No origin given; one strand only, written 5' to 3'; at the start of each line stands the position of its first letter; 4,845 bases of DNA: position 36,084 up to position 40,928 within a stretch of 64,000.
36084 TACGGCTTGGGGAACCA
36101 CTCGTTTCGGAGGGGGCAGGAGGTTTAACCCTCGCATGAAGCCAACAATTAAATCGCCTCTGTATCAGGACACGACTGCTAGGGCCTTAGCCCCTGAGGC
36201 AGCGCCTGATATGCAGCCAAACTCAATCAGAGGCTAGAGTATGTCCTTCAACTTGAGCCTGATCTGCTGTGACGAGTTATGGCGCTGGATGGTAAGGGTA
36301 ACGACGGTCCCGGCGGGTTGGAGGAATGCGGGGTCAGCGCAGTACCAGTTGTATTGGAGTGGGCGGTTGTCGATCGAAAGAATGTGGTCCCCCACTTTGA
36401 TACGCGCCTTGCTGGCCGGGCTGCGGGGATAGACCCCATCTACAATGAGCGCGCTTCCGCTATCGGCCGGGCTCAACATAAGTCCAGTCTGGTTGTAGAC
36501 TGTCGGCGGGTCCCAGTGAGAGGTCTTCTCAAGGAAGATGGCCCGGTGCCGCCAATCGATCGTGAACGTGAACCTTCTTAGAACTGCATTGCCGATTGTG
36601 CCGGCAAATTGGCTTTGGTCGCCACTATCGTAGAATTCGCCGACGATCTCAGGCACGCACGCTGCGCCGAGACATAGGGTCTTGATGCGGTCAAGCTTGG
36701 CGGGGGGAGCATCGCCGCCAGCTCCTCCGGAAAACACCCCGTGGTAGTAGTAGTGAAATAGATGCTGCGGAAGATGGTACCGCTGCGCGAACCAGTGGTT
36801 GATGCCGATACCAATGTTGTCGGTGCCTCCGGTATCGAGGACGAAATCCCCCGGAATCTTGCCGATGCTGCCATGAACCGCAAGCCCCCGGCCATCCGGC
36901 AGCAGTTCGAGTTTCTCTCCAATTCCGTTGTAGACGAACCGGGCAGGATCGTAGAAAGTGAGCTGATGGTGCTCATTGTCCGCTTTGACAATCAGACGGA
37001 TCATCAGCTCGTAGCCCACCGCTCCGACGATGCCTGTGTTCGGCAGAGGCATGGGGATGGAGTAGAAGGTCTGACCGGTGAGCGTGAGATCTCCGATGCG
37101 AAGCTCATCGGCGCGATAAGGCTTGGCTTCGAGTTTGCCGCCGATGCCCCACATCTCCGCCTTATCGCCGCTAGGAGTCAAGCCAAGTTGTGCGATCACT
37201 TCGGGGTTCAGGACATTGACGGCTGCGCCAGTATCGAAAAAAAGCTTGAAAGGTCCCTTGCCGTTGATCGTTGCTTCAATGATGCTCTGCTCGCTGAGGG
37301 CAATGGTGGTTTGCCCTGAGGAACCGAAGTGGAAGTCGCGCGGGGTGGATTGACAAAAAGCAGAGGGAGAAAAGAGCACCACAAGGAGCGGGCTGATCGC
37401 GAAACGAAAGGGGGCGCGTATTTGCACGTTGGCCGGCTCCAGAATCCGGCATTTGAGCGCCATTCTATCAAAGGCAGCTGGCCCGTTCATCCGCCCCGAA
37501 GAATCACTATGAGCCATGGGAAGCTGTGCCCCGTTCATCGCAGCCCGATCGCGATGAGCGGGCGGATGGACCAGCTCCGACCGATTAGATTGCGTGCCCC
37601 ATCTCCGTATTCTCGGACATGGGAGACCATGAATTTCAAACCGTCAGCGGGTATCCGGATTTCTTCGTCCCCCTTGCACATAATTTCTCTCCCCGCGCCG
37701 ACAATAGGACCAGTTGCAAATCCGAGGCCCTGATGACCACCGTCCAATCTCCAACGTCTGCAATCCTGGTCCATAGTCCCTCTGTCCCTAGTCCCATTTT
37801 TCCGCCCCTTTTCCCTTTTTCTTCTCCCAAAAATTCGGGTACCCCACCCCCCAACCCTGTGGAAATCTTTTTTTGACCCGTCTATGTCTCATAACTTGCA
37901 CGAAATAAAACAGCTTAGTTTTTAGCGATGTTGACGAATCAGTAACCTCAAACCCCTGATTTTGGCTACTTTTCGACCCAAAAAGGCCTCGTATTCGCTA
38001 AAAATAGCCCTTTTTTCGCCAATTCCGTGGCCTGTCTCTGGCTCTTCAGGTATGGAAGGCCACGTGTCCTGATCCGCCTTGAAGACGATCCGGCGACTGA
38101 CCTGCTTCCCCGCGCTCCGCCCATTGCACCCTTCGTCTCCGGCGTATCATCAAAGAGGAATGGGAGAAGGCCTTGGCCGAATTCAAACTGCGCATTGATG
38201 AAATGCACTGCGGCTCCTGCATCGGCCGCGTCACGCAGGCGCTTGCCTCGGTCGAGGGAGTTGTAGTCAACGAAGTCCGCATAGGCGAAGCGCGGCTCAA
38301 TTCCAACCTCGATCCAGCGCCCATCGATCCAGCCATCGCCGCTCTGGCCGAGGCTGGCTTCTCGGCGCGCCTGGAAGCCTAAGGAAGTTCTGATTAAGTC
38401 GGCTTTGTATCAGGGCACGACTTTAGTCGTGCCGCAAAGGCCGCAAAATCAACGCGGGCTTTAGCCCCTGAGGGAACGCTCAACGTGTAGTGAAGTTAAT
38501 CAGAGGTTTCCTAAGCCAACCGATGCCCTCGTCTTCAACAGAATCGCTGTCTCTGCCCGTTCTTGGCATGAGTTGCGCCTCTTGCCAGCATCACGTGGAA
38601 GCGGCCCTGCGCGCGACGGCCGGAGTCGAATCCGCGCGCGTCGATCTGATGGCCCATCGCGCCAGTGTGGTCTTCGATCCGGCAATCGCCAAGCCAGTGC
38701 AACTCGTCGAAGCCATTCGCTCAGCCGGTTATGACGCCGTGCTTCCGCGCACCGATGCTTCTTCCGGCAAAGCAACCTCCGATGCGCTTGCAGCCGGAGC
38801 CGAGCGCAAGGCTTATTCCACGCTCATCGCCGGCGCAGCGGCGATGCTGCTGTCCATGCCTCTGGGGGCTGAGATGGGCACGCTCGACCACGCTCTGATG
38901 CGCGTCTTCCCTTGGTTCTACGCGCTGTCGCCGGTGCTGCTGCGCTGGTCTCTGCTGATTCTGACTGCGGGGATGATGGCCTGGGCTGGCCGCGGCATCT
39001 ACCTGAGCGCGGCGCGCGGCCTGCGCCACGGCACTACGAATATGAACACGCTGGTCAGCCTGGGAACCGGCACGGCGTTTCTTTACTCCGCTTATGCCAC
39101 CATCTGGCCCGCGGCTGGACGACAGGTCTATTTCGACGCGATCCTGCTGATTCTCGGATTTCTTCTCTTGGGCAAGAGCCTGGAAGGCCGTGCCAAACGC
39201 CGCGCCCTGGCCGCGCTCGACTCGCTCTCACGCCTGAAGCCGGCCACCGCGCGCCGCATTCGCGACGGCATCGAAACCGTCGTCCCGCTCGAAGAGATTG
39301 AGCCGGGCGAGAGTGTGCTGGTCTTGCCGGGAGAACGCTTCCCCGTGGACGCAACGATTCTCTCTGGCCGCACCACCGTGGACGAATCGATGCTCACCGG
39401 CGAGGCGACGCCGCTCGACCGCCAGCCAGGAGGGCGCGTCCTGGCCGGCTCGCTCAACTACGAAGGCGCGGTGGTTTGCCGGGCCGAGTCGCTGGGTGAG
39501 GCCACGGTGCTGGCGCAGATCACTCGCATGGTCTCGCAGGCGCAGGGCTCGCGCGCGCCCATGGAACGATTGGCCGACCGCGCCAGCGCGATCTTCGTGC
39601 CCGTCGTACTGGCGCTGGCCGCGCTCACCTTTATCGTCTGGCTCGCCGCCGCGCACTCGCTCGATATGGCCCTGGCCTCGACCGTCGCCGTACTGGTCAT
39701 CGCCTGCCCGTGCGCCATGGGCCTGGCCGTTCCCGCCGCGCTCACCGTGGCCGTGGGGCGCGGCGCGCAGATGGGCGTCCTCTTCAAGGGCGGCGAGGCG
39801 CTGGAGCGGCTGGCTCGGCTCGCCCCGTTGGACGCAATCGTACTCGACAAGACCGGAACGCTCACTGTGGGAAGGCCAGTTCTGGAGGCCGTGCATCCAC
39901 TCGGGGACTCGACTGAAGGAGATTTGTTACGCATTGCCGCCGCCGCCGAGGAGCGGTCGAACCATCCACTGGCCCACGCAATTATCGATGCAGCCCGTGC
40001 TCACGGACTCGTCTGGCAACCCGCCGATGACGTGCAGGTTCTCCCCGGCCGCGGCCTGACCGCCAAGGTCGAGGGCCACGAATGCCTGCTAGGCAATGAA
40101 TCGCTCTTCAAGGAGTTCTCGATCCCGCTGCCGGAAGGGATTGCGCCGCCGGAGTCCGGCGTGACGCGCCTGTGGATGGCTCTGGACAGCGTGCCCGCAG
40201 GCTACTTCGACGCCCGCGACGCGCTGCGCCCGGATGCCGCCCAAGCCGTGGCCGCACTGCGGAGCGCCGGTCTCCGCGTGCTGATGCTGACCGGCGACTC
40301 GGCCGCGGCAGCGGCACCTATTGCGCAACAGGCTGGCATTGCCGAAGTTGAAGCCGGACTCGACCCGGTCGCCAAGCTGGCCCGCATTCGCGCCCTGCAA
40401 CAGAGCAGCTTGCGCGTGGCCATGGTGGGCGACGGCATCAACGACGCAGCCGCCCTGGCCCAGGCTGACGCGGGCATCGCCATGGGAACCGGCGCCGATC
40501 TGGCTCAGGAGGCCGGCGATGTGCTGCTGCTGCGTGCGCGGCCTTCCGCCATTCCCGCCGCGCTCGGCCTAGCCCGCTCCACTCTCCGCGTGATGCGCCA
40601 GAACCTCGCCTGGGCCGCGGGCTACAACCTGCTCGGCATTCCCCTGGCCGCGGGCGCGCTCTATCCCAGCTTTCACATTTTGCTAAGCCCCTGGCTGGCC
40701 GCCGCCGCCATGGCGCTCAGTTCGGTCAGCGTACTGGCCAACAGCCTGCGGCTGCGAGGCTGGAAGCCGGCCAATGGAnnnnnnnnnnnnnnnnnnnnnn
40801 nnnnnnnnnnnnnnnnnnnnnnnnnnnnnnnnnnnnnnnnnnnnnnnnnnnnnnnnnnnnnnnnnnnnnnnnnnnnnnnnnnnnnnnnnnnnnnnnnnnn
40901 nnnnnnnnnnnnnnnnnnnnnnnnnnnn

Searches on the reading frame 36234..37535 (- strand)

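Call 9: search_protein_families(library=pfam, proteins=[window:36234-37535:-], max_evalue=0.01)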
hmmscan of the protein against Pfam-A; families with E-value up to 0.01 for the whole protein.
window:36234-37535:- (433 aa): 5 families
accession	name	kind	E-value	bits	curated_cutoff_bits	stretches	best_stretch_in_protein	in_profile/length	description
PF13650.11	Asp_protease_2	-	3.5e-18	66.5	24.3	1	86-171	1-87/90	Aspartyl protease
PF13975.11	gag-asp_proteas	-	7.7e-14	52.5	28.2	1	86-171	1-86/92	gag-polyprotein putative aspartyl protease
PF13180.12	PDZ_2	-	4.7e-08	33.6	27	1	362-429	13-80/80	PDZ domain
PF17820.7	PDZ_6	-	8.9e-07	29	27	1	364-418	1-54/54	PDZ domain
PF00595.29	PDZ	-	3e-05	24.7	23.2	1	351-417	13-81/81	PDZ domain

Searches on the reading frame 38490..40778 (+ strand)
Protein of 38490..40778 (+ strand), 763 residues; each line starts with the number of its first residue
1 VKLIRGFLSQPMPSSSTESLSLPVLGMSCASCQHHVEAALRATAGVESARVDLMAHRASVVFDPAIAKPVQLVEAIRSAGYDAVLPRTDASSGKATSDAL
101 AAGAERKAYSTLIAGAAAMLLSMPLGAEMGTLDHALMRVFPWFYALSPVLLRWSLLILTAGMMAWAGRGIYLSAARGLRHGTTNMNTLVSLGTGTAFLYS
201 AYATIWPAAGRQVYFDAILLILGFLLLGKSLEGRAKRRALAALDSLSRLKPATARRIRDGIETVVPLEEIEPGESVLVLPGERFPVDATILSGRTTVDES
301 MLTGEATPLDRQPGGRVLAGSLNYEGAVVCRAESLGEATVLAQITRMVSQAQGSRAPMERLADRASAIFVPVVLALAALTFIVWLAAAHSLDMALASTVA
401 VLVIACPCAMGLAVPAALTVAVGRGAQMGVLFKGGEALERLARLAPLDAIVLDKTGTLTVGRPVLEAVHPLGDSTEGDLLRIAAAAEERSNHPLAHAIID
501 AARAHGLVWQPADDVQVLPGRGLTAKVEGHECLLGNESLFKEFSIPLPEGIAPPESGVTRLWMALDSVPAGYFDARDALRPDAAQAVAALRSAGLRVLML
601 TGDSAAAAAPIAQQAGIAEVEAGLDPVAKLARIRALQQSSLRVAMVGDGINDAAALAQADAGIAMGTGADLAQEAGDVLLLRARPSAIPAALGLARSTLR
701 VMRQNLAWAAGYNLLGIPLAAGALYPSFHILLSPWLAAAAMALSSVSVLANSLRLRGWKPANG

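Call 9: search_protein_families(library=pfam, proteins=[window:38490-40778:+], max_evalue=0.01)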
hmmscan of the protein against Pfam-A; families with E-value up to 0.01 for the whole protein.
window:38490-40778:+ (763 aa): 5 families
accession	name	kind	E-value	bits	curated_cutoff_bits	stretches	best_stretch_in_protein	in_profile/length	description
PF00122.25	E1-E2_ATPase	-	3.3e-52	177.1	28.1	1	249-427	2-180/181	E1-E2 ATPase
PF00702.32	Hydrolase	-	2.3e-31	110.1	26.4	1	448-660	2-191/191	haloacid dehalogenase-like hydrolase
PF00403.32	HMA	-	1e-14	55.1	24.8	1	24-82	4-62/62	Heavy-metal-associated domain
PF08282.18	Hydrolase_3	-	0.00057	20.1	20.9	1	636-679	199-242/255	haloacid dehalogenase-like hydrolase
PF12710.13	HAD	-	0.00096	20.1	27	1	578-656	85-188/189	haloacid dehalogenase-like hydrolase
